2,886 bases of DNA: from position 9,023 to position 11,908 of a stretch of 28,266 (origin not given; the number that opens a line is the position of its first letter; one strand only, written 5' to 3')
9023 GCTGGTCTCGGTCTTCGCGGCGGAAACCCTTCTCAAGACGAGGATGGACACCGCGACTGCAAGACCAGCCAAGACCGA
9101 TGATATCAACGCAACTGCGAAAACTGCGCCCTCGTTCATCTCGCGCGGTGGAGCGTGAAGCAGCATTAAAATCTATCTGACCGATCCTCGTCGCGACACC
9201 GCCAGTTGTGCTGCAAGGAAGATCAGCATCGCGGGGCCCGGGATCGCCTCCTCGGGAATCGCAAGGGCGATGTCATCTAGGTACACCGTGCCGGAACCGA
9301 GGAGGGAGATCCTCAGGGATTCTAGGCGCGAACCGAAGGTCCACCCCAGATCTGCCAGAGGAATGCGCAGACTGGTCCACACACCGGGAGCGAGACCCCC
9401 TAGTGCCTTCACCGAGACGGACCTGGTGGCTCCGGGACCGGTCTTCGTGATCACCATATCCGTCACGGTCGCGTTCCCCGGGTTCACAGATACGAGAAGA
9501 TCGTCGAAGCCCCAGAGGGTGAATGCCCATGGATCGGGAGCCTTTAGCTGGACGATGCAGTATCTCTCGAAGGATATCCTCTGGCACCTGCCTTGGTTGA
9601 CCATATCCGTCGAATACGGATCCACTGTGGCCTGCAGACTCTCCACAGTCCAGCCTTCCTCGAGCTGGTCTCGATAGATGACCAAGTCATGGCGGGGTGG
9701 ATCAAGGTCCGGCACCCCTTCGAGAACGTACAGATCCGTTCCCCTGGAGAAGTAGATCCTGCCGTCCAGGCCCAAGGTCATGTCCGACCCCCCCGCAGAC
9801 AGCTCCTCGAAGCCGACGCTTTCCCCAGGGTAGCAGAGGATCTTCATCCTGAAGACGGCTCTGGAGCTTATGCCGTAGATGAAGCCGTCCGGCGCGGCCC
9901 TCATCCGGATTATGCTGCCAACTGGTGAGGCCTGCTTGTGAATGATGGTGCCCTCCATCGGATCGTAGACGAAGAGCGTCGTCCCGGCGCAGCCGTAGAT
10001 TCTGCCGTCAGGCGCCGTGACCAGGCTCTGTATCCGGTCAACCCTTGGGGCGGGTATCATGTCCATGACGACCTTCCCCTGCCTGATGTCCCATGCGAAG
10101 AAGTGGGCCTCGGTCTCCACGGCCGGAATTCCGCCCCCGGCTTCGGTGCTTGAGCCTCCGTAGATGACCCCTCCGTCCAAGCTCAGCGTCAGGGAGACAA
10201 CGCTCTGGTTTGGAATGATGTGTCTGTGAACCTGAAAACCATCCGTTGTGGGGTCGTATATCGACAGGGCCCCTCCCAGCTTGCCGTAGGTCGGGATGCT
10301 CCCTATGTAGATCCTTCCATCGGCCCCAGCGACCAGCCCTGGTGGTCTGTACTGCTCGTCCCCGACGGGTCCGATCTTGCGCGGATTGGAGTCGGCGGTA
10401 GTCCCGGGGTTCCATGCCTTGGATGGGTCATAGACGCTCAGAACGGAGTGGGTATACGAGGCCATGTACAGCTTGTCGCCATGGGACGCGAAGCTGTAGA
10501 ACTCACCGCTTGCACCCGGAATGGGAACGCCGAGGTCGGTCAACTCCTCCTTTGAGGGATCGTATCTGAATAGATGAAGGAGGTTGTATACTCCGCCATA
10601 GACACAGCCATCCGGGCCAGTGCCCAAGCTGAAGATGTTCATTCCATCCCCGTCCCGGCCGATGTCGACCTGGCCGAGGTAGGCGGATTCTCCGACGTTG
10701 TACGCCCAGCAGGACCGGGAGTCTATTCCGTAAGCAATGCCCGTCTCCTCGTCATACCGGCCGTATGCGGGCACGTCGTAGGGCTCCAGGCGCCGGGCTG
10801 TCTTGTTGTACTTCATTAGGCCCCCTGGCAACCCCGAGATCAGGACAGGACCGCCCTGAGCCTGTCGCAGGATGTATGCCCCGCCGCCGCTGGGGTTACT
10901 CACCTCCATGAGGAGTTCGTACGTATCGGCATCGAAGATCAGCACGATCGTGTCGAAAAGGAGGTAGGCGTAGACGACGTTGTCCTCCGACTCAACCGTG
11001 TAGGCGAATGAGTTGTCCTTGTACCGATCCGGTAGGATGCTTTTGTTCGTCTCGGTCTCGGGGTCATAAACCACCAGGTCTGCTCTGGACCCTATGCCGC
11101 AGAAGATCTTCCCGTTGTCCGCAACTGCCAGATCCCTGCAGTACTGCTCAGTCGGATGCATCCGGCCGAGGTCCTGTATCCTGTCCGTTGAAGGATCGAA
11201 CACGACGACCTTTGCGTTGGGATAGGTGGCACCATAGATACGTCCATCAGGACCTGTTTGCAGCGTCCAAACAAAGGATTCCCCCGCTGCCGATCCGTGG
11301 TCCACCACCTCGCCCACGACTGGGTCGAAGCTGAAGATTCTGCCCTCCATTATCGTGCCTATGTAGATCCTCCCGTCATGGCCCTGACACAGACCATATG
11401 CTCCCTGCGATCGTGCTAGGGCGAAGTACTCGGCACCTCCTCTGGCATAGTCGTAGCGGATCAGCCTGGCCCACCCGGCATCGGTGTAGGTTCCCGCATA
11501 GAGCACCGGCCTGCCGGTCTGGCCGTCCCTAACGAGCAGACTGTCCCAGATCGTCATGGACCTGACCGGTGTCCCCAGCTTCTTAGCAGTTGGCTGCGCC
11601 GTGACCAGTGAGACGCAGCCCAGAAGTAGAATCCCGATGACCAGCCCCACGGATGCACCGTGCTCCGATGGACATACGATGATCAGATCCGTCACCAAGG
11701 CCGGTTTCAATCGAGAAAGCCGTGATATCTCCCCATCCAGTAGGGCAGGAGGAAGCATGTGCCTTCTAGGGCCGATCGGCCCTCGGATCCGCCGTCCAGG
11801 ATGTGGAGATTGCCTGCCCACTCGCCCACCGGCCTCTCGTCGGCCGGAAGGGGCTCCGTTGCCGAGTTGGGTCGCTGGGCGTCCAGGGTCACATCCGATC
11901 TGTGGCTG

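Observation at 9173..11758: Roughly 860-aa YVTN-propeller surface protein with a PGP-variant PGF-CTERM-like tail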

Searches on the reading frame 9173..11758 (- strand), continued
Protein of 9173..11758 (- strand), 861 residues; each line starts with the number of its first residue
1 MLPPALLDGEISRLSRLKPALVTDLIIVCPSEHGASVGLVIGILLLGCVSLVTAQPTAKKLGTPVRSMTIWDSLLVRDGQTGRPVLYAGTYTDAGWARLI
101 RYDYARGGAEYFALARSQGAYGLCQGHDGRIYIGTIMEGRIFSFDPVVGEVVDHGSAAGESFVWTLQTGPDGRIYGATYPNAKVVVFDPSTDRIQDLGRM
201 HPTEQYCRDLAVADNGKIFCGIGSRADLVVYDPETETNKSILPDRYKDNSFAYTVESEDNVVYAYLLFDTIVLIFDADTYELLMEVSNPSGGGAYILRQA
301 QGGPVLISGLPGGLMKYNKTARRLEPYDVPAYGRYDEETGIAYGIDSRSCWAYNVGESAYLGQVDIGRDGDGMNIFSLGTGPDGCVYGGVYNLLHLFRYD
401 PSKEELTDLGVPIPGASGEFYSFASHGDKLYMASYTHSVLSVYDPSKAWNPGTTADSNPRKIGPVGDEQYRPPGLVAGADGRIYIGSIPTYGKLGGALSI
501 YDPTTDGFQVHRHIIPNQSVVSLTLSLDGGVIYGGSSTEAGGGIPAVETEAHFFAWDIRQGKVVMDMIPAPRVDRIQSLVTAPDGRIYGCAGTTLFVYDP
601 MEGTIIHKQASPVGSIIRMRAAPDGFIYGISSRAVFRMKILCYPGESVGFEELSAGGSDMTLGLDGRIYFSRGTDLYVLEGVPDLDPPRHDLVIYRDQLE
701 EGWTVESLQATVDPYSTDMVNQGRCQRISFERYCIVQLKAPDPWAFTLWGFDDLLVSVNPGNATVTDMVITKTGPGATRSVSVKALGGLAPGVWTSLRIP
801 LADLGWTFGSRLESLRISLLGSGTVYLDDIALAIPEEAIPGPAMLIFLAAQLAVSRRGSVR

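Call 34: fold_search(model_id=the predicted structure, library=pdb)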
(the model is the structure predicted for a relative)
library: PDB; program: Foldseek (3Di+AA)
matches with E <= 10: 1823; with E <= 0.001: 1491
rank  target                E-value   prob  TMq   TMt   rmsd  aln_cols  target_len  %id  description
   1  3ott_A                1.1e-18  1.00  0.27  0.31  27.5       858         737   11  Crystal Structure of the extracellular domain of the putative one component system BT4673 from B. thetaiotaomicron (released 2011-08-10)
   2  3ott_B                3.6e-18  1.00  0.27  0.31  27.3       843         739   11  Crystal Structure of the extracellular domain of the putative one component system BT4673 from B. thetaiotaomicron (released 2011-08-10)
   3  4a2l_D                4.6e-18  1.00  0.28  0.30  28.4       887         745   11  Structure of the periplasmic domain of the heparin and heparan sulphate sensing hybrid two component system BT4663 in  (released 2012-05-02)
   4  4a2l_C                4.8e-18  1.00  0.27  0.30  28.3       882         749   11  Structure of the periplasmic domain of the heparin and heparan sulphate sensing hybrid two component system BT4663 in  (released 2012-05-02)
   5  9n74_LQ               6.3e-18  1.00  0.29  0.29  14.3       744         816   10  SSU processome maturation and disassembly, State H (released 2025-10-29)
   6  4a2m_B                7.9e-18  1.00  0.28  0.30  28.8       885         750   11  Structure of the periplasmic domain of the heparin and heparan sulphate sensing hybrid two component system BT4663 in  (released 2012-05-02)
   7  9g33_UL               1.5e-17  1.00  0.30  0.30  13.8       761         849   10  Stalled 90S - Utp23-Krr1-deltaC3 (released 2025-06-18)
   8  9e78_0L               1.8e-17  1.00  0.29  0.38  12.4       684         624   13  48-nm repeat of the Leishmania tarentolae doublet microtubule (released 2025-03-12)
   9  9n6v_LQ               1.9e-17  1.00  0.29  0.29  13.4       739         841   10  SSU processome maturation and disassembly, State A (released 2025-11-05)
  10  4a2l_A                2.7e-17  1.00  0.28  0.31  28.2       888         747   11  Structure of the periplasmic domain of the heparin and heparan sulphate sensing hybrid two component system BT4663 in  (released 2012-05-02)
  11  8i7o_P1               3.1e-17  1.00  0.25  0.33  20.4       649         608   11  In situ structure of axonemal doublet microtubules in mouse sperm with 16-nm repeat (released 2023-10-11)
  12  4a2l_B                3.6e-17  1.00  0.27  0.30  29.2       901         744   11  Structure of the periplasmic domain of the heparin and heparan sulphate sensing hybrid two component system BT4663 in  (released 2012-05-02)
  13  8glv_Cp               3.7e-17  1.00  0.28  0.22  13.9       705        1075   11  96-nm repeat unit of doublet microtubules from Chlamydomonas reinhardtii flagella (released 2023-05-31)
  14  9n6z_LQ               4.7e-17  1.00  0.29  0.30  14.5       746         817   10  SSU processome maturation and disassembly, State D (released 2025-11-05)
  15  3va6_A                5.1e-17  1.00  0.27  0.30  27.6       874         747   11  Crystal Structure of the extracellular domain of the putative hybrid two component system BT4673 from B. thetaiotaomic (released 2012-06-13)
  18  4a2l_E                7.8e-17  1.00  0.28  0.31  28.3       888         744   11  Structure of the periplasmic domain of the heparin and heparan sulphate sensing hybrid two component system BT4663 in  (released 2012-05-02)
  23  4a2l_F                1.8e-16  1.00  0.28  0.31  28.4       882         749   12  Structure of the periplasmic domain of the heparin and heparan sulphate sensing hybrid two component system BT4663 in  (released 2012-05-02)
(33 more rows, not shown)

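Call 37: search_solved_structures(query=A1, max_evalue=0.01)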
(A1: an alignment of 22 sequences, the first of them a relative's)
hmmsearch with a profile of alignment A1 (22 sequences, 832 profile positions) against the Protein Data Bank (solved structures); distinct sequences matched with E-value up to 0.01: 2.
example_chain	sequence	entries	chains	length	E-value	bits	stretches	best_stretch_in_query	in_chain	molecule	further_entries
5yzv_A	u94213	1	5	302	2.3e-05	25.4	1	522-636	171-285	Probable serine/threonine-protein kinase PkwA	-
6g6o_A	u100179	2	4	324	0.00056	20.8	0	538-631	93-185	Ika8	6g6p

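Call 45: search_protein_families(library=pfam, alignment_id=A3, max_evalue=0.00001)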
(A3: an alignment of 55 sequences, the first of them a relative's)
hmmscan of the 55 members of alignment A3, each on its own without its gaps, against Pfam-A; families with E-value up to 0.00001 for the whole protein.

A. member 1, L002:217-1251:+ (345 aa): 3 families
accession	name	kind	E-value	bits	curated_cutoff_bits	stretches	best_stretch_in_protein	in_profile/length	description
PF00005.33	ABC_tran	-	3.9e-31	108.9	25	1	56-196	1-137/137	ABC transporter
PF13304.12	AAA_21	-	2.2e-13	51.4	27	1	167-225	237-298/304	AAA domain, putative AbiEii toxin, Type IV TA system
PF13732.12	DrrA1-3_C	-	5.4e-08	33.9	27.4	1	248-336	1-80/81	ATP-binding protein DrrA1-3-like, C-terminal domain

B. families by the number of members that match (of 55 scanned): 56 families (the first 25 are shown)
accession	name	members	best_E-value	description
PF00884.28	Sulfatase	4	2.2e-47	Sulfatase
PF16347.10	SGSH_C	3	4.9e-21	N-sulphoglucosamine sulphohydrolase, C-terminal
PF01663.27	Phosphodiest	3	3.5e-14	Type I phosphodiesterase / nucleotide pyrophosphatase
PF16126.11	DUF4838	2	9.6e-52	Domain of unknown function (DUF4838)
PF00005.33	ABC_tran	2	3.9e-31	ABC transporter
PF00753.33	Lactamase_B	2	1.5e-22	Metallo-beta-lactamase superfamily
PF12698.13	ABC2_membrane_3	2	1.7e-17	ABC-2 family transporter protein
PF07090.17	GATase1_like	2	1.9e-16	Putative glutamine amidotransferase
PF13304.12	AAA_21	2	2.2e-13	AAA domain, putative AbiEii toxin, Type IV TA system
PF01139.22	RtcB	1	9.4e-184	tRNA-splicing ligase RtcB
PF14486.12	DUF4432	1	5.4e-107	Domain of unknown function (DUF4432)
PF02007.24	MtrH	1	2.1e-87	Tetrahydromethanopterin S-methyltransferase MtrH subunit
PF02826.25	2-Hacid_dh_C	1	5.9e-47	D-isomer specific 2-hydroxyacid dehydrogenase, NAD binding domain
PF14417.12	MEDS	1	2.1e-44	MEDS: MEthanogen/methylotroph, DcmR Sensory domain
PF22244.2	GCE_fung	1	6.2e-41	Glucuronyl esterase, fungi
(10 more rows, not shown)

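Call 57: search_protein_families(library=pfam, alignment_id=A4, max_evalue=0.00001)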
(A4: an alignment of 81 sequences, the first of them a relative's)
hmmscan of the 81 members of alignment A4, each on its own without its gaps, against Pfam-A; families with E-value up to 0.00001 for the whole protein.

A. member 1, L008:3893-7342:+ (1150 aa): 3 families
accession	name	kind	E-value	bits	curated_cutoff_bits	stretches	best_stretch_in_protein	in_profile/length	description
PF07669.17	Eco57I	-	1.2e-24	87.8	25.3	1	612-861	1-141/171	Eco57I restriction-modification methylase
PF20473.4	MmeI_Mtase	-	1.3e-07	31.5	27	1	537-634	20-85/259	MmeI, DNA-methyltransferase domain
PF25120.1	DUF7814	-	1.3e-06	28.7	27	1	246-293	122-169/228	Domain of unknown function (DUF7814)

B. families by the number of members that match (of 81 scanned): 72 families (the first 25 are shown)
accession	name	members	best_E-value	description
PF00501.34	AMP-binding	3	9.4e-76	AMP-binding enzyme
PF04909.20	Amidohydro_2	3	2.1e-42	Amidohydrolase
PF21447.3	Ppx-GppA_III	3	1e-25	Ppx/GppA phosphatase, domain III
PF01041.23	DegT_DnrJ_EryC1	2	5.9e-77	DegT/DnrJ/EryC1/StrS aminotransferase family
PF02541.22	Ppx-GppA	2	4.1e-57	Ppx/GppA phosphatase family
PF00795.27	CN_hydrolase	2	5.2e-46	Carbon-nitrogen hydrolase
PF00005.33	ABC_tran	2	2.5e-35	ABC transporter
PF04015.17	DUF362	2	1.9e-28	Domain of unknown function (DUF362)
PF02129.25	Peptidase_S15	2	9.1e-22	X-Pro dipeptidyl-peptidase (S15 family)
PF02449.21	Glyco_hydro_42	2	1.7e-14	Beta-galactosidase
PF13088.12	BNR_2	2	1.8e-14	BNR repeat-like domain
PF12831.13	FAD_oxidored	1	1.1e-99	FAD dependent oxidoreductase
PF00668.25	Condensation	1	1.6e-95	Condensation domain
PF00425.24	Chorismate_bind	1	1.6e-82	chorismate binding enzyme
PF02405.21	MlaE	1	1.5e-73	Permease MlaE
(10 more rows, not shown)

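Call 75: find_encoding_contigs(protein=P0011, flank=10000, max_places=1)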
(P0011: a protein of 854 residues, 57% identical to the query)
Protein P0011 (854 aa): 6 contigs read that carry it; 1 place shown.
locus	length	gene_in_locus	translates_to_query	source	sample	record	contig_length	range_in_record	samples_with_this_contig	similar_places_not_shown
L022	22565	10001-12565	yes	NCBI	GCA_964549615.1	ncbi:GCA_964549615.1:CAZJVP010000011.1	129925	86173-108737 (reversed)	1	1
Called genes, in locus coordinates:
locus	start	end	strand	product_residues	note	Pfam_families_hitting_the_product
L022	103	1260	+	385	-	-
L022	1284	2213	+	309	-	PF00135:COesterase (weak), PF20434:BD-FAE, PF07859:Abhydrolase_3, PF12697:Abhydrolase_6, PF01738:DLH (faint), PF00326:Peptidase_S9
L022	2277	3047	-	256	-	-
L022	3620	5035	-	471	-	PF14417:MEDS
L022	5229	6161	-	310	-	PF00089:Trypsin, PF13365:Trypsin_2, PF13180:PDZ_2, PF17820:PDZ_6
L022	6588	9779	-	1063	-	-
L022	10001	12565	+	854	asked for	PF07494:Reg_prop (faint)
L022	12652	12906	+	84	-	PF04014:MazE_antitoxin (weak)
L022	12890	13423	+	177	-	-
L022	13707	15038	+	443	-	PF00753:Lactamase_B (weak), PF12706:Lactamase_B_2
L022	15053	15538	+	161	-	PF03479:PCC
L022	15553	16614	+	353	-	PF03747:ADP_ribosyl_GH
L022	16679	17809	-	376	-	PF22244:GCE_fung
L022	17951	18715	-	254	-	PF04055:Radical_SAM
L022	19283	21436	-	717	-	-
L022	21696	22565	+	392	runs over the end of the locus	PF01208:URO-D (weak)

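Call 76: find_encoding_contigs(protein=P0008, flank=10000, max_places=1)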
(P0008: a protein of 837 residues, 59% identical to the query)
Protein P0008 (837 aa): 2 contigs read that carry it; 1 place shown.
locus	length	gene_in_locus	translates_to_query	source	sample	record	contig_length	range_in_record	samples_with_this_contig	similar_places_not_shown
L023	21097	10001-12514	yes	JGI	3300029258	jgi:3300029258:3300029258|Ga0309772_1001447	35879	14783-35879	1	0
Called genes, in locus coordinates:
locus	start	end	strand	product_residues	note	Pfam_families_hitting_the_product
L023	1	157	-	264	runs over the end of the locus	PF02649:GCHY-1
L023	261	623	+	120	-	PF07883:Cupin_2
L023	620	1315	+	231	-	PF00117:GATase, PF07722:Peptidase_C26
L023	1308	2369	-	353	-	PF14486:DUF4432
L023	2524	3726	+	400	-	-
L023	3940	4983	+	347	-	PF01699:Na_Ca_ex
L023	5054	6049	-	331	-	PF01408:GFO_IDH_MocA, PF02894:GFO_IDH_MocA_C, PF22725:GFO_IDH_MocA_C3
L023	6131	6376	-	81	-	-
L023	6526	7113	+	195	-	PF13197:DUF4013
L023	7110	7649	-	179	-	-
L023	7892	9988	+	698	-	-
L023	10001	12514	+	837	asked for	-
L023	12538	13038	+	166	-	-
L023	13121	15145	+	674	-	PF16216:GxGYxYP_N, PF20957:GxGYxYP_N_2nd, PF20958:GxGYxYP_N_3rd, PF14323:GxGYxYP_C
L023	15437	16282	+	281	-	-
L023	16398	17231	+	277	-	-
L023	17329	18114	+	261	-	PF01261:AP_endonuc_2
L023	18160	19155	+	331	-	PF14583:Pectate_lyase22 (faint), PF26549:Tricorn_N (faint), PF07676:PD40 (faint)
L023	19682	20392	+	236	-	-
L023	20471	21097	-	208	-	?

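Call 77: find_encoding_contigs(protein=P0003, flank=10000, max_places=1)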
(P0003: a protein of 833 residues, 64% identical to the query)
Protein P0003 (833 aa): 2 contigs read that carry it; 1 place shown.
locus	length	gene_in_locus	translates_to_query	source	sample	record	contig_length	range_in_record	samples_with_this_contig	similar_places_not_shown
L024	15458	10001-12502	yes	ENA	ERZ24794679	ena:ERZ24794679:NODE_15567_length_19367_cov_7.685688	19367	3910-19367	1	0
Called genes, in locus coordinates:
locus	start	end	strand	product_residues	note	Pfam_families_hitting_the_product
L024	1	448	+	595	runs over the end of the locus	-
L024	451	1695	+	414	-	-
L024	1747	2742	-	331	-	PF01408:GFO_IDH_MocA, PF02894:GFO_IDH_MocA_C, PF22725:GFO_IDH_MocA_C3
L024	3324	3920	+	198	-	PF13197:DUF4013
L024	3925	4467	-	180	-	-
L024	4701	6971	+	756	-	-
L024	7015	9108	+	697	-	PF07494:Reg_prop (faint)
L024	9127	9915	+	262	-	PF00583:Acetyltransf_1 (faint), PF13508:Acetyltransf_7 (faint), PF14268:YoaP (weak)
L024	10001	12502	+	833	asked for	PF07494:Reg_prop (faint)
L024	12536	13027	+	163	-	-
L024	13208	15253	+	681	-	PF16216:GxGYxYP_N, PF20957:GxGYxYP_N_2nd, PF20958:GxGYxYP_N_3rd, PF14323:GxGYxYP_C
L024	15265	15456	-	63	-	?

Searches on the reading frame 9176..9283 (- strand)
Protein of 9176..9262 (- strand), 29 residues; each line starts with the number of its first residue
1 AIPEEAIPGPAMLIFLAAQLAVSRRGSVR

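Call 6: search_protein_families(library=ncbifam, proteins=[window:9176-9262:-], max_evalue=10)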
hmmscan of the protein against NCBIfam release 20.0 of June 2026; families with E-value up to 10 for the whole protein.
seq(29 aa): 1 family
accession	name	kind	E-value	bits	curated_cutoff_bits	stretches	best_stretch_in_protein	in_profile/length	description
TIGR04288.2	CGP_CTERM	domain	0.049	14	21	1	9-25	3-19/20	CGP-CTERM sorting domain-containing protein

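Call 7: search_protein_families(library=pfam, proteins=[window:9176-9262:-], max_evalue=10)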
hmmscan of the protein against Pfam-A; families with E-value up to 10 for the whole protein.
seq(29 aa): 0 families

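Call 28: search_protein_families(library=ncbifam, alignment_id=A2, max_evalue=10)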
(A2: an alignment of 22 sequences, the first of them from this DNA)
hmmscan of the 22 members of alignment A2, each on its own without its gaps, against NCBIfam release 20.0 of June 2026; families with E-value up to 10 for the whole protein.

A. member 1, seq(36 aa): 1 family
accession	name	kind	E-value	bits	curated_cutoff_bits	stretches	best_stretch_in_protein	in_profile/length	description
TIGR04288.2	CGP_CTERM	domain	0.11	12.9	21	1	16-32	3-19/20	CGP-CTERM sorting domain-containing protein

B. families by the number of members that match (of 22 scanned): 1 family
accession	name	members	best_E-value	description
TIGR04288.2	CGP_CTERM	1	0.11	CGP-CTERM sorting domain-containing protein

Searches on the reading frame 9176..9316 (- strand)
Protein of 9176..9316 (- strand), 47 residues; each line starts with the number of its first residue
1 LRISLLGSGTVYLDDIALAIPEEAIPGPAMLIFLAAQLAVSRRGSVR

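Call 6: search_protein_families(library=ncbifam, proteins=[window:9176-9316:-], max_evalue=10)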
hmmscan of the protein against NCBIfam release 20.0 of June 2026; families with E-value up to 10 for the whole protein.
seq(47 aa): 1 family
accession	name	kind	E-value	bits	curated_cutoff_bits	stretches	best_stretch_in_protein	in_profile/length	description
TIGR04288.2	CGP_CTERM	domain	0.097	13.1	21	1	27-43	3-19/20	CGP-CTERM sorting domain-containing protein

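Call 7: search_protein_families(library=pfam, proteins=[window:9176-9316:-], max_evalue=10)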
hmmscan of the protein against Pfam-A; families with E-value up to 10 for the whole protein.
seq(47 aa): 0 families
